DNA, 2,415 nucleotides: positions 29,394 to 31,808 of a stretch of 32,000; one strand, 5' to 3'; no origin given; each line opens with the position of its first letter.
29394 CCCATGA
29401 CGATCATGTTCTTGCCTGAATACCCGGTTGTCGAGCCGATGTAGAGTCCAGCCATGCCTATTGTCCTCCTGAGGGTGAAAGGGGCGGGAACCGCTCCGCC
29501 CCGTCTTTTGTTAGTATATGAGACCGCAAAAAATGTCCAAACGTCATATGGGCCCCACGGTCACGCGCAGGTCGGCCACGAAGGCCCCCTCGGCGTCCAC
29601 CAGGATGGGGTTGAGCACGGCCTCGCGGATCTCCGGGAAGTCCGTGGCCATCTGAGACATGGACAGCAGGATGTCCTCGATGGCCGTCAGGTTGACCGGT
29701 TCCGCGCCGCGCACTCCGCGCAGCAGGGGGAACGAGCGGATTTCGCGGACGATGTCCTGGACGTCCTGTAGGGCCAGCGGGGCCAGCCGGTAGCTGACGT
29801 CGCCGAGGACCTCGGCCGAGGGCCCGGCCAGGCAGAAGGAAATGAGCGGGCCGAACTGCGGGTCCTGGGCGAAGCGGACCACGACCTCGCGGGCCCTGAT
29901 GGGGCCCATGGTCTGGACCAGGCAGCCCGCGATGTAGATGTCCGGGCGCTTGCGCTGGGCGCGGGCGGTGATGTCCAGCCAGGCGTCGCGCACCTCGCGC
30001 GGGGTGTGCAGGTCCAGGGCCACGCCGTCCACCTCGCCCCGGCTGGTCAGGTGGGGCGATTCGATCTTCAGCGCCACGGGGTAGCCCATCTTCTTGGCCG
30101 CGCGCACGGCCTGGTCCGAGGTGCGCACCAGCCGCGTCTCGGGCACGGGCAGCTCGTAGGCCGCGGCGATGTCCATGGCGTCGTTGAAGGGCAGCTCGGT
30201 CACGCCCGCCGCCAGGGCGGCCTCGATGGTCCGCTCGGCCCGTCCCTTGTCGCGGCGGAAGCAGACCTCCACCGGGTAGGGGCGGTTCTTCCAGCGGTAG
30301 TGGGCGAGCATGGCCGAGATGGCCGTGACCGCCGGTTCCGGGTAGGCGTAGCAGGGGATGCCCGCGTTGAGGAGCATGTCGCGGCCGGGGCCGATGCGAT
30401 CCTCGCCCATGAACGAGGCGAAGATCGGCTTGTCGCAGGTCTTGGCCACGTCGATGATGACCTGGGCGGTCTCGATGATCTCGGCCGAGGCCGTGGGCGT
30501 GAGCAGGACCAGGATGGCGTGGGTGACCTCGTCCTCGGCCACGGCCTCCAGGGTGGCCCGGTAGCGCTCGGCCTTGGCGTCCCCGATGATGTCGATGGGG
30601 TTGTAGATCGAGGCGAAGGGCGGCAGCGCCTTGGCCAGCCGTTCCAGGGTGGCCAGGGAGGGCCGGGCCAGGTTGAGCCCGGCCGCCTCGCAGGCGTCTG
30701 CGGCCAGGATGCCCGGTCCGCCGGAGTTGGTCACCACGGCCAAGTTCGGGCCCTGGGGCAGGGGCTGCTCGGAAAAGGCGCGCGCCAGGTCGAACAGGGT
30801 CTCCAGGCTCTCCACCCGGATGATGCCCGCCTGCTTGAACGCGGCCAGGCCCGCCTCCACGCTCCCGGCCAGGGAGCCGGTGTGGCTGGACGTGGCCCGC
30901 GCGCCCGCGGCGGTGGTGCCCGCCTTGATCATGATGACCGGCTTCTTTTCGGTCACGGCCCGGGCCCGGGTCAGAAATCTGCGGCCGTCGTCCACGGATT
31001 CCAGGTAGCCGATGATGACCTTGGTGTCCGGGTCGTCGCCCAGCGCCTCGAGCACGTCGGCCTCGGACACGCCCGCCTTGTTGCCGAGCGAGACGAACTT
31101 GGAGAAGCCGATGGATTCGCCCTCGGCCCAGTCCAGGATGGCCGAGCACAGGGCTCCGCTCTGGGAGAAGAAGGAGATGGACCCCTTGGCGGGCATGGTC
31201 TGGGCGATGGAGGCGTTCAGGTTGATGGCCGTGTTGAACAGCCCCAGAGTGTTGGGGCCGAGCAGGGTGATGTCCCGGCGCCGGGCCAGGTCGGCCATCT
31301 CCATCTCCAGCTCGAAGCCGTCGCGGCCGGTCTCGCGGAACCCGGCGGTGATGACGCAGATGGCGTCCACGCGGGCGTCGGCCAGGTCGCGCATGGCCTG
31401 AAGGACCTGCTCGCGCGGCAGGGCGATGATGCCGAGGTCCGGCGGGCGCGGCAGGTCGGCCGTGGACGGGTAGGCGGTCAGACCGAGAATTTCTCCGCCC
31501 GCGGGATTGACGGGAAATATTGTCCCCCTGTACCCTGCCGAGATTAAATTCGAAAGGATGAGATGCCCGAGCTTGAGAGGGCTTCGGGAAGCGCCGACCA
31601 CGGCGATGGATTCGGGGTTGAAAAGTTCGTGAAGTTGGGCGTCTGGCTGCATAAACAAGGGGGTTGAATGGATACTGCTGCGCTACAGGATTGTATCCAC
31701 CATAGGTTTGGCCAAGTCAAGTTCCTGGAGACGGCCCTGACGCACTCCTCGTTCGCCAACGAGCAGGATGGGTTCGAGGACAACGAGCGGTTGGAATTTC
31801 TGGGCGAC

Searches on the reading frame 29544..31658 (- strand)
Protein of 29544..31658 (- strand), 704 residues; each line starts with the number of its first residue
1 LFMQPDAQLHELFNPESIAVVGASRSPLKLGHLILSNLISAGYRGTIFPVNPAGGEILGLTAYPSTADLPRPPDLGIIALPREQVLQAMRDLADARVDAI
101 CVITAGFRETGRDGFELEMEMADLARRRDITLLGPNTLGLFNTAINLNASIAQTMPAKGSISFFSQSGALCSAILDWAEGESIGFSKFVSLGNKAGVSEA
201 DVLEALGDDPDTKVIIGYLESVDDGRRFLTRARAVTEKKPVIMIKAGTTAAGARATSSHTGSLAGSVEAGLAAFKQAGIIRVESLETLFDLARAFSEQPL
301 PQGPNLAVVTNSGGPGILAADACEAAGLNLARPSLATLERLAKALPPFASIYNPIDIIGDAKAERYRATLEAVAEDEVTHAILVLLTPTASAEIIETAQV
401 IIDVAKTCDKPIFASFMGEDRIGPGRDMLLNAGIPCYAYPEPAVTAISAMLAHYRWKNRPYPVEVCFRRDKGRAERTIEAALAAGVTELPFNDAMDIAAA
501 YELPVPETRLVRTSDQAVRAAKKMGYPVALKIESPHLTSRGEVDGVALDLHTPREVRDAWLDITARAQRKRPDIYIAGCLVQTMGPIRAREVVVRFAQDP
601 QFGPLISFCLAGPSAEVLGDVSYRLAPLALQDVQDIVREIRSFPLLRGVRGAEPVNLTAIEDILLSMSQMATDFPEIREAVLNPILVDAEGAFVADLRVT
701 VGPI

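Call 64: search_protein_families(library=pfam, proteins=[window:29544-31658:-], max_evalue=0.001)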
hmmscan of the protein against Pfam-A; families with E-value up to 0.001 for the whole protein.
window:29544-31658:- (704 aa): 5 families
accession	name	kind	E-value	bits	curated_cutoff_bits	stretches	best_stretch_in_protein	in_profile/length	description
PF13549.11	ATP-grasp_5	-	1e-71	241.3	27.6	1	481-701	2-221/221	ATP-grasp domain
PF13607.11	Succ_CoA_lig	-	2.6e-55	186.4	27.4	1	158-295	1-138/138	Succinyl-CoA ligase like flavodoxin domain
PF13380.12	CoA_binding_2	-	2.7e-20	73.4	22.8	1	17-140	2-113/116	CoA binding domain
PF19045.5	Ligase_CoA_2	-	1.9e-15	57.7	23.7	1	308-457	3-155/162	Ligase-CoA domain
PF02629.25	CoA_binding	-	4.1e-12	47.1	22.3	1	15-106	3-97/97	CoA binding domain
